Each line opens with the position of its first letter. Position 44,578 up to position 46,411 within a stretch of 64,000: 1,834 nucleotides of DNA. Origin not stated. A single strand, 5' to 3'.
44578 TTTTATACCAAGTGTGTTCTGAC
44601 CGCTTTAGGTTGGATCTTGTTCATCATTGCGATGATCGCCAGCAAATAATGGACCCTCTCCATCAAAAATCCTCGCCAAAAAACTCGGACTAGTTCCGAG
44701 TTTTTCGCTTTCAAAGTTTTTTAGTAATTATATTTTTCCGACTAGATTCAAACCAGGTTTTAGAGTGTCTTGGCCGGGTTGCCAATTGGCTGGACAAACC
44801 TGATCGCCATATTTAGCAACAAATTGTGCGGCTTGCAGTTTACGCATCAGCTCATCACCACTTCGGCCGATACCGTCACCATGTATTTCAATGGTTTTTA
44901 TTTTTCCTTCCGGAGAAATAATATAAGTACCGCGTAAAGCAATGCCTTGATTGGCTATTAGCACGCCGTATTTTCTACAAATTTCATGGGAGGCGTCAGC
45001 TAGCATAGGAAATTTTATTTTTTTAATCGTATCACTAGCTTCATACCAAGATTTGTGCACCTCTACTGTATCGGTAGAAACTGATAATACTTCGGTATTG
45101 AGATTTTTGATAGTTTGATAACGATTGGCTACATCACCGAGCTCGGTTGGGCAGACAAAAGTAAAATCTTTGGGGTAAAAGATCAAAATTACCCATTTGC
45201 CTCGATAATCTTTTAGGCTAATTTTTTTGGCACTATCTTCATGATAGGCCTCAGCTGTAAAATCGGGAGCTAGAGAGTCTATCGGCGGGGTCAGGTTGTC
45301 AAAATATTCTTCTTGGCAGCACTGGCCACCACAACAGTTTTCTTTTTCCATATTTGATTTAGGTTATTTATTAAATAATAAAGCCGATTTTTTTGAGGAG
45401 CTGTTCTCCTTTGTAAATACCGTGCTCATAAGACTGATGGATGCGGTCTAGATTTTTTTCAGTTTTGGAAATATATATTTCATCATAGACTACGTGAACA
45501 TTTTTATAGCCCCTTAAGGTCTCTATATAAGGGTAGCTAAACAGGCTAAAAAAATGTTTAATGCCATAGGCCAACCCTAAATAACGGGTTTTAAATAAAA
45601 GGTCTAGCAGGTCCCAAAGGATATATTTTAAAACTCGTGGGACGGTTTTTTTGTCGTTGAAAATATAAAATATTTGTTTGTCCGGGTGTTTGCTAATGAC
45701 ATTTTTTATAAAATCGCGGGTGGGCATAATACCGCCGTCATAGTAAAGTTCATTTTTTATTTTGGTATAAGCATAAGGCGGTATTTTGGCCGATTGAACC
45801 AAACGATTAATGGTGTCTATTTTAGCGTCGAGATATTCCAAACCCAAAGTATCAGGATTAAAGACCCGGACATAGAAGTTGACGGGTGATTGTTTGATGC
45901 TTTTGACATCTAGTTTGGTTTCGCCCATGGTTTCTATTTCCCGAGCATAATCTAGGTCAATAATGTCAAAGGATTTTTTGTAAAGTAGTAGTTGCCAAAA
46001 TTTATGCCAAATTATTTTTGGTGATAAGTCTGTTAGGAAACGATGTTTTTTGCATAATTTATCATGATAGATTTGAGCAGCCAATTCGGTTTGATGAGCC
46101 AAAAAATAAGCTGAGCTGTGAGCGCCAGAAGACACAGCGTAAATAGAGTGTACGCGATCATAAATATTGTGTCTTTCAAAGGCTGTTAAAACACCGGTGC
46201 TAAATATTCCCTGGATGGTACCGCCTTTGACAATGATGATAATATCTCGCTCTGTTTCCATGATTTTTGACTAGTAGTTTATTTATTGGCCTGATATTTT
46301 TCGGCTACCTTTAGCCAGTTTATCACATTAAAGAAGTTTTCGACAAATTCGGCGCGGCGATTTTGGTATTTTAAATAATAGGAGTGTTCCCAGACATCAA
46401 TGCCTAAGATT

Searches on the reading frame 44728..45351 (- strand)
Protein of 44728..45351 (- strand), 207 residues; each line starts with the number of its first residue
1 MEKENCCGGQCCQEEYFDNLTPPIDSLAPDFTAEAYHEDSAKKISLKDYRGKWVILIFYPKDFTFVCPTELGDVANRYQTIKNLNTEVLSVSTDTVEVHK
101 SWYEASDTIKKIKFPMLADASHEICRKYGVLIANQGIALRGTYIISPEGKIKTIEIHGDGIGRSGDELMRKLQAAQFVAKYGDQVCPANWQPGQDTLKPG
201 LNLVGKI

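Call 7: search_protein_families(library=pfam, proteins=[window:44728-45351:-], max_evalue=0.1)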
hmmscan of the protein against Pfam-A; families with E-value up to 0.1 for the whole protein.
window:44728-45351:- (207 aa): 4 families
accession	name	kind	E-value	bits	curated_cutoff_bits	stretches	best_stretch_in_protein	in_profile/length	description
PF00578.27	AhpC-TSA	-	8.1e-40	136.1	26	1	26-153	3-123/124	AhpC/TSA family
PF08534.16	Redoxin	-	7.1e-16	58.8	26.6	1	26-159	4-136/148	Redoxin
PF10417.14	1-cysPrx_C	-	1.1e-08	35.3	21.1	1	174-198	1-28/41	C-terminal domain of 1-Cys peroxiredoxin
PF02630.20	SCO1-SenC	-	0.03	14.7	22.8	1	40-91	10-63/134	SCO1/SenC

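Call 41: find_homologous_proteins(query=window:44728-45351:-, max_evalue=1e-60)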
Query window:44728-45351:- (207 aa): 4036 proteins with E <= 1e-60 among 8000 candidates; the best 120 are listed.
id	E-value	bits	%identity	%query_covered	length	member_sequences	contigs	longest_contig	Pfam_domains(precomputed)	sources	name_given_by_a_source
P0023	8.6e-138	475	99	100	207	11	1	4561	PF10417.15,PF08534.17,PF00578.28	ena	-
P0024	2.7e-124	431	89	100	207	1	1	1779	PF10417.15,PF08534.17,PF00578.28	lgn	-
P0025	2.0e-116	405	81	100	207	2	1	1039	PF10417.15,PF08534.17,PF00578.28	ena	-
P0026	2.2e-116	405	81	100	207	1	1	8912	PF10417.15,PF08534.17,PF00578.28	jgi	-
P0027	1.3e-114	399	80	100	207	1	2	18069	PF10417.15,PF08534.17,PF00578.28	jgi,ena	-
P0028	1.4e-114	399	80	100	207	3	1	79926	PF10417.15,PF08534.17,PF00578.28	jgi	jgi:NADH-dependent peroxiredoxin subunit C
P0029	2.2e-114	398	82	100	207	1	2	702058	PF10417.15,PF08534.17,PF00578.28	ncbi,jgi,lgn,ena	ncbi:MAG: redoxin domain-containing protein [Patescibacteria group bacterium]|jgi:peroxiredoxin (alk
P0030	3.7e-104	365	74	100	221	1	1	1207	PF10417.15,PF08534.17,PF00578.28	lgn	-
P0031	9.6e-104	364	75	92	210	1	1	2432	PF10417.15,PF08534.17,PF00578.28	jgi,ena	-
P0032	3.8e-103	362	74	95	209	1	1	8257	PF10417.15,PF08534.17,PF00578.28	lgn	-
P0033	1.8e-102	359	74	98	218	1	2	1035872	PF10417.15,PF08534.17,PF00578.28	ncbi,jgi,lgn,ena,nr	ncbi:redoxin domain-containing protein [Patescibacteria group bacterium]|nr:redoxin domain-containin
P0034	4.8e-102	358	76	91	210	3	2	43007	PF10417.15,PF08534.17,PF00578.28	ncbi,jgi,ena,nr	ncbi:peroxiredoxin [Candidatus Parcubacteria bacterium]|nr:MAG: peroxiredoxin [Candidatus Parcubacte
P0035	6.9e-102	357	79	90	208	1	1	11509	PF10417.15,PF08534.17,PF00578.28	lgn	-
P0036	7.0e-102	357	76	95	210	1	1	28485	PF10417.15,PF08534.17,PF00578.28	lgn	-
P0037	1.0e-100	354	71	100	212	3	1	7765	PF10417.15,PF08534.17,PF00578.28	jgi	jgi:peroxiredoxin (alkyl hydroperoxide reductase subunit C)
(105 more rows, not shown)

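Call 44: find_encoding_contigs(protein=P0023, flank=4000, max_places=4)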
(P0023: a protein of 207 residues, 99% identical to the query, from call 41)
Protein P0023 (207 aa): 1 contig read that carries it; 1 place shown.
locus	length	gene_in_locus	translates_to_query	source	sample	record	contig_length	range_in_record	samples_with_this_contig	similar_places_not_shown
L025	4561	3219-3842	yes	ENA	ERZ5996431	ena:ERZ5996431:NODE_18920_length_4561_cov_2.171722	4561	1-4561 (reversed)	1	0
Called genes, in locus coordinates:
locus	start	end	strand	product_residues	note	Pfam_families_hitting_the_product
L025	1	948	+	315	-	?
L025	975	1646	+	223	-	PF01592:NifU_N, PF04324:Fer2_BFD (faint)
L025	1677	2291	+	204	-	PF00081:Sod_Fe_N, PF02777:Sod_Fe_C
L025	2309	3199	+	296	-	PF01734:Patatin (weak)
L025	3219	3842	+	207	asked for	PF00578:AhpC-TSA, PF08534:Redoxin, PF10417:1-cysPrx_C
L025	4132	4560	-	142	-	?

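Call 45: find_encoding_contigs(protein=P0029, flank=4000, max_places=2)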
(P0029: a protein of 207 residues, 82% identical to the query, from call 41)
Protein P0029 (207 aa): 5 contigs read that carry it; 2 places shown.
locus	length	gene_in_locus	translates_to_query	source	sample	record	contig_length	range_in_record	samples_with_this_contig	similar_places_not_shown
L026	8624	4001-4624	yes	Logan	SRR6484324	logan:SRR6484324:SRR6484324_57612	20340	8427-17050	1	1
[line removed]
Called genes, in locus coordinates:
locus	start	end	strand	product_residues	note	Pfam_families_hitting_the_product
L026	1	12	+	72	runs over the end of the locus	PF06902:Fer4_19 (weak), PF13459:Fer4_15, PF13370:Fer4_13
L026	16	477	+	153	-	PF00578:AhpC-TSA, PF08534:Redoxin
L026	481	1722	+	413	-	PF00266:Aminotran_5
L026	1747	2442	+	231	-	PF01592:NifU_N, PF04324:Fer2_BFD (faint)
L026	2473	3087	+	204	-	PF00081:Sod_Fe_N, PF02777:Sod_Fe_C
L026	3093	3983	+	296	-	PF01734:Patatin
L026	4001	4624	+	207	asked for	PF00578:AhpC-TSA, PF08534:Redoxin, PF10417:1-cysPrx_C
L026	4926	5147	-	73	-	-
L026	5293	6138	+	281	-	PF05822:UMPH-1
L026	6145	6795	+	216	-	PF01966:HD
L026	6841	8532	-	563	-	PF09972:DUF2207, PF20990:DUF2207_C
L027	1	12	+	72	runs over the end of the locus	PF06902:Fer4_19 (weak), PF13459:Fer4_15, PF13370:Fer4_13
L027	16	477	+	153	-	PF00578:AhpC-TSA, PF08534:Redoxin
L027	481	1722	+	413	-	PF00266:Aminotran_5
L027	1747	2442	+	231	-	PF01592:NifU_N, PF04324:Fer2_BFD (faint)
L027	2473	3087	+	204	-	PF00081:Sod_Fe_N, PF02777:Sod_Fe_C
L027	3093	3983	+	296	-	PF01734:Patatin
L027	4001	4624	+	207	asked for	PF00578:AhpC-TSA, PF08534:Redoxin, PF10417:1-cysPrx_C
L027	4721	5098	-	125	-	-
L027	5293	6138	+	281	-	PF05822:UMPH-1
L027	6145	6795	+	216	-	PF01966:HD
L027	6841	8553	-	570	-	PF09972:DUF2207, PF20990:DUF2207_C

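Call 46: find_encoding_contigs(protein=P0026, flank=4000, max_places=2)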
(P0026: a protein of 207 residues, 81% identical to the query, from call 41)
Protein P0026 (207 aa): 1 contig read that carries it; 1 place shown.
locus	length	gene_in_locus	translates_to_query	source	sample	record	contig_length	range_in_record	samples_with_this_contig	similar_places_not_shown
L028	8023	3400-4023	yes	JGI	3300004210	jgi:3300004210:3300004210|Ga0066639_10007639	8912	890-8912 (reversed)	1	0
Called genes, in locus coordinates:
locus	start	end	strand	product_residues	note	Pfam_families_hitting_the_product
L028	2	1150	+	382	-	?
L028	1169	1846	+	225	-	PF04324:Fer2_BFD (faint), PF01592:NifU_N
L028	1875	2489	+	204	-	PF00081:Sod_Fe_N, PF02777:Sod_Fe_C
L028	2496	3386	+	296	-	PF01734:Patatin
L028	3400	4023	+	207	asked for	PF00578:AhpC-TSA, PF08534:Redoxin, PF10417:1-cysPrx_C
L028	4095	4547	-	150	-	-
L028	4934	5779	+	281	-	PF05822:UMPH-1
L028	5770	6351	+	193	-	PF01928:CYTH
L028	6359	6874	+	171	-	PF01966:HD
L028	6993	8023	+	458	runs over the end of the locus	PF23023:Anti-Pycsar_Apyc1, PF00753:Lactamase_B, PF16661:Lactamase_B_6, PF12706:Lactamase_B_2, PF10996:Beta-Casp, PF07521:RMMBL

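Call 52: find_encoding_contigs(protein=window:44728-45351:-, flank=2500, max_places=10)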
Protein window:44728-45351:- (207 aa): 23 contigs read that carry it; 9 places shown.
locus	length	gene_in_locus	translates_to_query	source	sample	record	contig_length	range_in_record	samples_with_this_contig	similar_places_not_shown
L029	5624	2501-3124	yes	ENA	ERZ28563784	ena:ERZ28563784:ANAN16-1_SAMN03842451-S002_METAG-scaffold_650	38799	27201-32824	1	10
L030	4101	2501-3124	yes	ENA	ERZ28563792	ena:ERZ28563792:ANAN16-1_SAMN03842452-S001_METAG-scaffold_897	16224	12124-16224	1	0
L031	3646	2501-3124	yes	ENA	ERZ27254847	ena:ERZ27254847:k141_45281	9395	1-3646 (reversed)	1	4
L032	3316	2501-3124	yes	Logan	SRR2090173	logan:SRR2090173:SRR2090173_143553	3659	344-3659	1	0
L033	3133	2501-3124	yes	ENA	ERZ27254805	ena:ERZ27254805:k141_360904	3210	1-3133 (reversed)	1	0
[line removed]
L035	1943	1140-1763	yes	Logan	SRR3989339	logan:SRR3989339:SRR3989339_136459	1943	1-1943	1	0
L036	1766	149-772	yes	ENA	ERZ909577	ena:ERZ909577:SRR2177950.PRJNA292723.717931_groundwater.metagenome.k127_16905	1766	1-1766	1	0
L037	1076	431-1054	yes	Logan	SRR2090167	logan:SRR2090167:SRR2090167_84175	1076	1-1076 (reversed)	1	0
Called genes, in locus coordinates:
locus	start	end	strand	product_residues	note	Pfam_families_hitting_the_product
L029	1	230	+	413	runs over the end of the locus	PF00266:Aminotran_5, PF01041:DegT_DnrJ_EryC1 (faint)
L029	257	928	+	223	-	PF01592:NifU_N, PF04324:Fer2_BFD (faint)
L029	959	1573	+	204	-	PF00081:Sod_Fe_N, PF02777:Sod_Fe_C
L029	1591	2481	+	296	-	PF01734:Patatin (weak)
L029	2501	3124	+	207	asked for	PF00578:AhpC-TSA, PF08534:Redoxin, PF10417:1-cysPrx_C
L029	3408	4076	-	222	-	PF01066:CDP-OH_P_transf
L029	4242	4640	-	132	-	-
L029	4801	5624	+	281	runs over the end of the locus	PF05822:UMPH-1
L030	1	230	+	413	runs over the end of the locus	PF00266:Aminotran_5, PF01041:DegT_DnrJ_EryC1 (faint)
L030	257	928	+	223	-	PF01592:NifU_N, PF04324:Fer2_BFD (faint)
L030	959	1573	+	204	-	PF00081:Sod_Fe_N, PF02777:Sod_Fe_C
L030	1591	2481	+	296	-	PF01734:Patatin (weak)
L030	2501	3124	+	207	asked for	PF00578:AhpC-TSA, PF08534:Redoxin, PF10417:1-cysPrx_C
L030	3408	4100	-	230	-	?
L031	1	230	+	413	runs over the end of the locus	PF00266:Aminotran_5, PF01041:DegT_DnrJ_EryC1 (faint)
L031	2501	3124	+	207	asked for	PF00578:AhpC-TSA, PF08534:Redoxin, PF10417:1-cysPrx_C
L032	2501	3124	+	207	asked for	PF00578:AhpC-TSA, PF08534:Redoxin, PF10417:1-cysPrx_C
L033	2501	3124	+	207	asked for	PF00578:AhpC-TSA, PF08534:Redoxin, PF10417:1-cysPrx_C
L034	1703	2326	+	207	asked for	PF00578:AhpC-TSA, PF08534:Redoxin, PF10417:1-cysPrx_C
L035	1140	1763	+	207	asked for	PF00578:AhpC-TSA, PF08534:Redoxin, PF10417:1-cysPrx_C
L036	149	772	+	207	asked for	PF00578:AhpC-TSA, PF08534:Redoxin, PF10417:1-cysPrx_C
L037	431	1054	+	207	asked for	PF00578:AhpC-TSA, PF08534:Redoxin, PF10417:1-cysPrx_C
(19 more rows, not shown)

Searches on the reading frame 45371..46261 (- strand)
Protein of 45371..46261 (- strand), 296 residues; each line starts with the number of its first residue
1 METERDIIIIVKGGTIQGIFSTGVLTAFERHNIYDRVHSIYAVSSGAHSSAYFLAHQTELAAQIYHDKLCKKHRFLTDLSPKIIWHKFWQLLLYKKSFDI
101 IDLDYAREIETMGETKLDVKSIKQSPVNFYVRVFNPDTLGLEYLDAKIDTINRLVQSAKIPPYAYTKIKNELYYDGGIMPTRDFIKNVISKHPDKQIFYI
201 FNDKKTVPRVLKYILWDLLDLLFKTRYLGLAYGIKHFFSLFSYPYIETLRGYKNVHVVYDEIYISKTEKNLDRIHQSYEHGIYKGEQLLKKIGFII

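Call 7: search_protein_families(library=pfam, proteins=[window:45371-46261:-], max_evalue=0.1)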
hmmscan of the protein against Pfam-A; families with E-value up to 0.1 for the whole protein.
window:45371-46261:- (296 aa): 1 family
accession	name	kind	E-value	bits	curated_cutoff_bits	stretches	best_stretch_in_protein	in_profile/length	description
PF01734.28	Patatin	-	9.1e-07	29.7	27.7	1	11-179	3-182/191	Patatin-like phospholipase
